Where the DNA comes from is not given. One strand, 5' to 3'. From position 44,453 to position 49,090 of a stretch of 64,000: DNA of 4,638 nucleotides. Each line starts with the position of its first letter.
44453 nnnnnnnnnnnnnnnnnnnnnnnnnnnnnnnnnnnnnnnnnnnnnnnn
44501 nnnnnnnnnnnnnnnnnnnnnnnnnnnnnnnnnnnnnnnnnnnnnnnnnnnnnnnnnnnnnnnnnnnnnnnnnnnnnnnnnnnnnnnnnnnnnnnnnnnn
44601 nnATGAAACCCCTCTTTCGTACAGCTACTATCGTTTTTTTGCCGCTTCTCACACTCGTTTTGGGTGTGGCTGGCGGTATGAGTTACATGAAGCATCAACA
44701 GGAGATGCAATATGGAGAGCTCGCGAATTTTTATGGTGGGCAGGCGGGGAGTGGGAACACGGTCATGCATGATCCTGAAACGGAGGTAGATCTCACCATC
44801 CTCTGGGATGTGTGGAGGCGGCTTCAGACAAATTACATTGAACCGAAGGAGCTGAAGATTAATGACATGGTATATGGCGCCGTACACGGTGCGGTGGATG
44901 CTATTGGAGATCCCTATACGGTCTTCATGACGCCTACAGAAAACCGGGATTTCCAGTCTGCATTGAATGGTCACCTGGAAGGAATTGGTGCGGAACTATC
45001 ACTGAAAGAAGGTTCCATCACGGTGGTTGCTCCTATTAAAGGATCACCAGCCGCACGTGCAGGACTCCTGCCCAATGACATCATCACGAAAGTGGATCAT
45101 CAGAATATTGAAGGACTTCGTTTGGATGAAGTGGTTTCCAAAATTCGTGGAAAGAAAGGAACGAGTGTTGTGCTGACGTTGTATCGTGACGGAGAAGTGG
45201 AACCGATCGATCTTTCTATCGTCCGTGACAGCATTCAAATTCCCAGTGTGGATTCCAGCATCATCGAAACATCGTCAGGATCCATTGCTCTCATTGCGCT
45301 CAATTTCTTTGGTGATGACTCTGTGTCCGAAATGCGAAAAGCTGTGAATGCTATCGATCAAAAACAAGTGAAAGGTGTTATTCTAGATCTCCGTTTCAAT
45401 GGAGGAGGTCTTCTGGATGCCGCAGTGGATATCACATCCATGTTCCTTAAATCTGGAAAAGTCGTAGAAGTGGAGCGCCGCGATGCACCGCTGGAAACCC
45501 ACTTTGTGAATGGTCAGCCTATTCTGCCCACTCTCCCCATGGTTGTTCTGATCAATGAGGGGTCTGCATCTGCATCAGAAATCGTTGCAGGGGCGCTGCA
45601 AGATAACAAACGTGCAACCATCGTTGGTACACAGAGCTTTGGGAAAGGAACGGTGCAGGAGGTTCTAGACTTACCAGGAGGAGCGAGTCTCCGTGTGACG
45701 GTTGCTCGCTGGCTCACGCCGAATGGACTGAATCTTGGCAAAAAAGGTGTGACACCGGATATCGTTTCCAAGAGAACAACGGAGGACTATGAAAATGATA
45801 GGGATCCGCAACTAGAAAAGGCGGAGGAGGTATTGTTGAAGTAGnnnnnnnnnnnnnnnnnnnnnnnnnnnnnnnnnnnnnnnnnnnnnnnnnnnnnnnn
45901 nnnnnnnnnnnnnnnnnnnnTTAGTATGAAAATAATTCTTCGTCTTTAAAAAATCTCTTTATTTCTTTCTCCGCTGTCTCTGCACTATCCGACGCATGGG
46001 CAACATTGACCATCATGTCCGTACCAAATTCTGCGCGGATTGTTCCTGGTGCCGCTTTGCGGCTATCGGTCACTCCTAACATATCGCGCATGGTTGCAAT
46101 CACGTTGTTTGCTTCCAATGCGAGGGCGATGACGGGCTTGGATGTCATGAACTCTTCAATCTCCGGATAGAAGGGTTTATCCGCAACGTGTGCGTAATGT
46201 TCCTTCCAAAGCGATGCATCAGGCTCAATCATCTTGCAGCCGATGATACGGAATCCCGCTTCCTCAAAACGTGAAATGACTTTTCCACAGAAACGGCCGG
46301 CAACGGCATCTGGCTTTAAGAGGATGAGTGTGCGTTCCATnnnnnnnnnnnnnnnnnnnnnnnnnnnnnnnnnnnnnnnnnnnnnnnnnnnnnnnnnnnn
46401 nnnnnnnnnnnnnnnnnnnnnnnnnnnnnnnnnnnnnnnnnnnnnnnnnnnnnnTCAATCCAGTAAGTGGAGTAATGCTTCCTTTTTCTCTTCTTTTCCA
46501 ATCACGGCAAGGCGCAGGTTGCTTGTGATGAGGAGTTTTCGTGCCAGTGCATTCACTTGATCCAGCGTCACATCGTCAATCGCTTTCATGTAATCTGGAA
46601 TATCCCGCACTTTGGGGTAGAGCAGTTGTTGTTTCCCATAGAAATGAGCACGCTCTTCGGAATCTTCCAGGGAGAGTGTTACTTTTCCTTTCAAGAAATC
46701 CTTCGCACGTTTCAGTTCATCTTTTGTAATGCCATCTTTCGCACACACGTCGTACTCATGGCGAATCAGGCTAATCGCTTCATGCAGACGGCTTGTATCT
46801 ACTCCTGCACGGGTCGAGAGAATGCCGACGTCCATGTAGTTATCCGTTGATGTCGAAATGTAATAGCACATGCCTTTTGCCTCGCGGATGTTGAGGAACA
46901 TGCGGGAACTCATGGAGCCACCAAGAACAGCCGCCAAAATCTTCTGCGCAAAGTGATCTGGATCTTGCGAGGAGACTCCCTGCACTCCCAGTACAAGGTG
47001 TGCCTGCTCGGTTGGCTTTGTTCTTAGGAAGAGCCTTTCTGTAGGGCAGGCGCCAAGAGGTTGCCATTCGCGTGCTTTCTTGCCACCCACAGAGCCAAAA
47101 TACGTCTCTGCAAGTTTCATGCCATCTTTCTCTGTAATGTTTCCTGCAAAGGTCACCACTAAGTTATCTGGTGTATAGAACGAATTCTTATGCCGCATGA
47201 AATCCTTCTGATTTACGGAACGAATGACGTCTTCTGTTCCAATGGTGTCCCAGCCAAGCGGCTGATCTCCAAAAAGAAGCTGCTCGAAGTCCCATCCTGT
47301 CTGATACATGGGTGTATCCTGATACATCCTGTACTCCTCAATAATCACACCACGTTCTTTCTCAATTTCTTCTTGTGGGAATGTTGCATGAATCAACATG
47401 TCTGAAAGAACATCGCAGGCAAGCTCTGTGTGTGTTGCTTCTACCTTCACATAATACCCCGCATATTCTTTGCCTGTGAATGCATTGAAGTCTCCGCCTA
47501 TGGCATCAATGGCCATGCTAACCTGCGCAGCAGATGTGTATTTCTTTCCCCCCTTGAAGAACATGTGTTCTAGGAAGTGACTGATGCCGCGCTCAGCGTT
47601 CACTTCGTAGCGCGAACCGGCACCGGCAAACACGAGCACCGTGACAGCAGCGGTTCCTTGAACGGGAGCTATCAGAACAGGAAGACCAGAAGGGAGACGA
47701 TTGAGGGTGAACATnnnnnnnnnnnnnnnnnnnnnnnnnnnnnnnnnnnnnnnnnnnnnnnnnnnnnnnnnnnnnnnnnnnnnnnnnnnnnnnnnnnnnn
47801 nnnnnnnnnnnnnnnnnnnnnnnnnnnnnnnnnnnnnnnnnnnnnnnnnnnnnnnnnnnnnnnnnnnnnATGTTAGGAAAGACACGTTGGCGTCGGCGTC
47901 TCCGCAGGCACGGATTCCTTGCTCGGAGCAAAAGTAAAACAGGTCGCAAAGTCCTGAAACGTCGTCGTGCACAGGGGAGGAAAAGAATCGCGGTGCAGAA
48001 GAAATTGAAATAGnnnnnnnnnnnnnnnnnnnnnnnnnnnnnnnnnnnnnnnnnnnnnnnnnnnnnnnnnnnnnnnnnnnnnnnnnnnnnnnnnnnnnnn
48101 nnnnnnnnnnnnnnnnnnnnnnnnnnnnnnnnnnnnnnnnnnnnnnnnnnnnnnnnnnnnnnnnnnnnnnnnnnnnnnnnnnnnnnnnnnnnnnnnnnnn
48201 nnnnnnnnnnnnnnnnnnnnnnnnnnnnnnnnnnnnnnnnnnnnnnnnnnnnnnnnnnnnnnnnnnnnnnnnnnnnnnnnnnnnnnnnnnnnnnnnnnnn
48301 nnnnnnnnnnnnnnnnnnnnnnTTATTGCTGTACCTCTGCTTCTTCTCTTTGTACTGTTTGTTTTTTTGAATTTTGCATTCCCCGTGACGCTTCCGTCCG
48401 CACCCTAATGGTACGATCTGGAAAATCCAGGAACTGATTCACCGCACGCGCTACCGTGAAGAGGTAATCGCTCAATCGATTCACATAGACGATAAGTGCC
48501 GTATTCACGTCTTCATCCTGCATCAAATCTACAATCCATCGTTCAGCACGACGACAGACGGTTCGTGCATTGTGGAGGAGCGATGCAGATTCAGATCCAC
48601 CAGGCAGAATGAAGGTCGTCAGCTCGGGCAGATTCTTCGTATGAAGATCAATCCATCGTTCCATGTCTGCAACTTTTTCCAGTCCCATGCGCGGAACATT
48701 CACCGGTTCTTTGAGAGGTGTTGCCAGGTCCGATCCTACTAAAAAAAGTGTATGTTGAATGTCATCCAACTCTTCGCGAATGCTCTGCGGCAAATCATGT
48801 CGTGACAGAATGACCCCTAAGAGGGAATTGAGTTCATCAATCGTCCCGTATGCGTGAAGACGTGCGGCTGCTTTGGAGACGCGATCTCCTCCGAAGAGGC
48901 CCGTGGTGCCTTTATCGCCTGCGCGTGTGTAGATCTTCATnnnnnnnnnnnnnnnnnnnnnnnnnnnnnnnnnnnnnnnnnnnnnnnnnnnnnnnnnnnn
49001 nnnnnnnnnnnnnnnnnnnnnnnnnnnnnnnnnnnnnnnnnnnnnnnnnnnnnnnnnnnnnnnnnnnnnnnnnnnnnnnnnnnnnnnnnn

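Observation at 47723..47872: Full promoters end 6-9 nt before start codons, pointing to widespread leaderless mRNAs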

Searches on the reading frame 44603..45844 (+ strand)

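Call 48: search_protein_families(library=pfam, proteins=[window:44603-45844:+], max_evalue=0.0001)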
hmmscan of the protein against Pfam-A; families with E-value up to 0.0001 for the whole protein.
window:44603-45844:+ (413 aa): 4 families
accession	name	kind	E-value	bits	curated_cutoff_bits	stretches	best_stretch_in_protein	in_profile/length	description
PF03572.23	Peptidase_S41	-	7e-53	179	24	1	228-388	2-164/165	Peptidase family S41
PF17820.7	PDZ_6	-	2.9e-15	56.2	27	1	141-195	2-54/54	PDZ domain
PF13180.12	PDZ_2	-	1.7e-13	51.1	27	1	127-204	2-78/80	PDZ domain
PF00595.29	PDZ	-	2e-09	38.2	23.2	1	126-192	10-79/81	PDZ domain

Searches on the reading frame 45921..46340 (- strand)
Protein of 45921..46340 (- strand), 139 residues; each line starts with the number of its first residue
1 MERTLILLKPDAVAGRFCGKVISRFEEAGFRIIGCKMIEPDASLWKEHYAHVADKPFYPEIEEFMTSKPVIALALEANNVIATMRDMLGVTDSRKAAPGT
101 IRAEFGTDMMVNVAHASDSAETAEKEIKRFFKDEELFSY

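Call 48: search_protein_families(library=pfam, proteins=[window:45921-46340:-], max_evalue=0.0001)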
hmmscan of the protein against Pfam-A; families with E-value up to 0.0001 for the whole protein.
window:45921-46340:- (139 aa): 1 family
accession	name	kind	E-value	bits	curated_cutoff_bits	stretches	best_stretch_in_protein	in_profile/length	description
PF00334.24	NDK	-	1.5e-48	164.5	27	1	2-135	1-134/135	Nucleoside diphosphate kinase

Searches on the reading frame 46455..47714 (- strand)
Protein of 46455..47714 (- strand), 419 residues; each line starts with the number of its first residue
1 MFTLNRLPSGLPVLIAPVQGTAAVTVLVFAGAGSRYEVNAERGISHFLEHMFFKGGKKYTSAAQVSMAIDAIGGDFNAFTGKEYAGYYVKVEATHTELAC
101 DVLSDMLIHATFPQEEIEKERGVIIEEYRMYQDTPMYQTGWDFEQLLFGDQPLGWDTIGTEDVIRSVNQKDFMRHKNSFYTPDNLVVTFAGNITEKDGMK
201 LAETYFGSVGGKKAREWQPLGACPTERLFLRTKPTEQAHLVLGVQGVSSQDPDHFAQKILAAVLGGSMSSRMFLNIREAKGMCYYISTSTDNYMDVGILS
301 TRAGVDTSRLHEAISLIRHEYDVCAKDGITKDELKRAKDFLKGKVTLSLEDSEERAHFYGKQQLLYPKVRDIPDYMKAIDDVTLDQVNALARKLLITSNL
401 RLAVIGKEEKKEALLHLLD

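Call 13: find_related_loci(query=window:46455-47714:-, collection=genome_contigs, flank=10000)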
Query window:46455-47714:- (419 aa) in genome_contigs; peptide patterns used: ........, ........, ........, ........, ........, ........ (x = any residue, [..] = any of these).
600 stretches matched a pattern (row limit reached: there are more); 595 encode a relative of the query (tblastn E <= 1e-3); the best 80 are kept; 80 distinct loci.
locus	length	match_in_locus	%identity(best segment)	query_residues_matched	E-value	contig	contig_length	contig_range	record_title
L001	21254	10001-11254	74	1-418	0e+0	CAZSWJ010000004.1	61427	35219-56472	MAG TPA_asm: uncultured Candidatus Peribacteria bacterium isolate SRP150892_co2_42 genome assembly, contig: NODE_502_len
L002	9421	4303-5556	74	1-418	0e+0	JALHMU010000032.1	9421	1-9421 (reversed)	MAG: Candidatus Peribacteraceae bacterium isolate Bin_43_2_2_sub c_000000025996, whole genome shotgun sequence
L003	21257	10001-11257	74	1-419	0e+0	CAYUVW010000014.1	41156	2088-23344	MAG TPA_asm: uncultured Candidatus Peribacteria bacterium isolate SRP278252_co1_785 genome assembly, contig: NODE_1344_l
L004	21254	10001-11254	71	1-418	0e+0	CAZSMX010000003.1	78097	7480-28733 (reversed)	MAG TPA_asm: uncultured Candidatus Peribacteria bacterium isolate SRP192515_co2_139 genome assembly, contig: NODE_181_le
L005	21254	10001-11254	70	1-418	0e+0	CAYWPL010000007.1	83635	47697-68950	MAG TPA_asm: uncultured Candidatus Peribacteria bacterium isolate SRP192515_co2_160 genome assembly, contig: NODE_160_le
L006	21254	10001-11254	71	1-418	0e+0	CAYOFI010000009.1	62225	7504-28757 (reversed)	MAG TPA_asm: uncultured Candidatus Peribacteria bacterium isolate SRP278252_co2_829 genome assembly, contig: NODE_758_le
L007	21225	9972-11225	71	1-418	0e+0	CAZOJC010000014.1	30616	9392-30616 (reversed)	MAG TPA_asm: uncultured Candidatus Peribacteria bacterium isolate SRP342105_co3_137 genome assembly, contig: NODE_1036_l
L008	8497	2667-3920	69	1-418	0e+0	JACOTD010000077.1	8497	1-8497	MAG: Candidatus Peregrinibacteria bacterium isolate NC_groundwater_35_Pr7_B-0.1um_58_27 FFV18_Bp1_scaffold_496555, whole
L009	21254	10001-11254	68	1-418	0e+0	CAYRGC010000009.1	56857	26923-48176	MAG TPA_asm: uncultured Candidatus Peribacteria bacterium isolate SRP278252_co2_153 genome assembly, contig: NODE_905_le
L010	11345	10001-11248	69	3-418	0e+0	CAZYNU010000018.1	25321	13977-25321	MAG TPA_asm: uncultured Candidatus Peribacteria bacterium isolate SRP298887_co1_7 genome assembly, contig: NODE_1678_len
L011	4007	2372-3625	68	1-418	0e+0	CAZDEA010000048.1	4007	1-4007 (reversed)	MAG TPA_asm: uncultured Candidatus Peribacteria bacterium isolate SRP342105_co3_168 genome assembly, contig: NODE_34908_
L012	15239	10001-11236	68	1-411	0e+0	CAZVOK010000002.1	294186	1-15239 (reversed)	MAG TPA_asm: uncultured Candidatus Peribacteria bacterium isolate binchicken_co105_403 genome assembly, contig: NODE_26_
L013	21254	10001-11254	68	1-418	0e+0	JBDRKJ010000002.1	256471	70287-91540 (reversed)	MAG: Candidatus Peregrinibacteria bacterium isolate MEGAHIT-group-1.70 k141_5393788, whole genome shotgun sequence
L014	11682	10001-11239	67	1-411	0e+0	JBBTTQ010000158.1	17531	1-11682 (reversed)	MAG: Patescibacteria group bacterium isolate H52-bin023_1 H52_bin023_1_000000000158, whole genome shotgun sequence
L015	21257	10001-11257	67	1-419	0e+0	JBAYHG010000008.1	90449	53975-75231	MAG: Candidatus Peribacteraceae bacterium isolate SO_2016_GW1_144 scaffold00571_OW334_2016, whole genome shotgun sequenc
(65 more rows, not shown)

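Call 37: search_protein_families(library=pfam, proteins=[window:46455-47714:-], max_evalue=0.0001)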
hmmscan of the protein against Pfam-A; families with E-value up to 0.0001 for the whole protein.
window:46455-47714:- (419 aa): 2 families
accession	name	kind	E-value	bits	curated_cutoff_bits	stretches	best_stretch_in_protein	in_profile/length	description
PF05193.26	Peptidase_M16_C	-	6.4e-37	127.6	23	1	167-339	2-179/181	Peptidase M16 inactive domain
PF00675.25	Peptidase_M16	-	3.4e-31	108.6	22.3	1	20-135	9-123/149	Insulinase (Peptidase family M16)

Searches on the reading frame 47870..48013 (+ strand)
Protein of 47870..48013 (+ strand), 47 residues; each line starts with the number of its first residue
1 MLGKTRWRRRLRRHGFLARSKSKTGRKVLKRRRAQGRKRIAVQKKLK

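Call 37: search_protein_families(library=pfam, proteins=[window:47870-48013:+], max_evalue=0.0001)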
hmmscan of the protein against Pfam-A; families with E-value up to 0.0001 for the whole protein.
window:47870-48013:+ (47 aa): 1 family
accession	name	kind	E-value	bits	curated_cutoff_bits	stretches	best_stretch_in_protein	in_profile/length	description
PF00468.22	Ribosomal_L34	-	1.3e-11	44.7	25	1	8-42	10-44/44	Ribosomal protein L34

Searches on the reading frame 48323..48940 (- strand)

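Call 48: search_protein_families(library=pfam, proteins=[window:48323-48940:-], max_evalue=0.0001)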
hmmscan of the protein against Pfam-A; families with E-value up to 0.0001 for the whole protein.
window:48323-48940:- (205 aa): 1 family
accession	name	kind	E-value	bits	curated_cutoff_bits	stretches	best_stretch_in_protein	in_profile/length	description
PF01923.23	Cob_adeno_trans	-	2.8e-59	200.5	24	1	3-166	1-170/171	Cobalamin adenosyltransferase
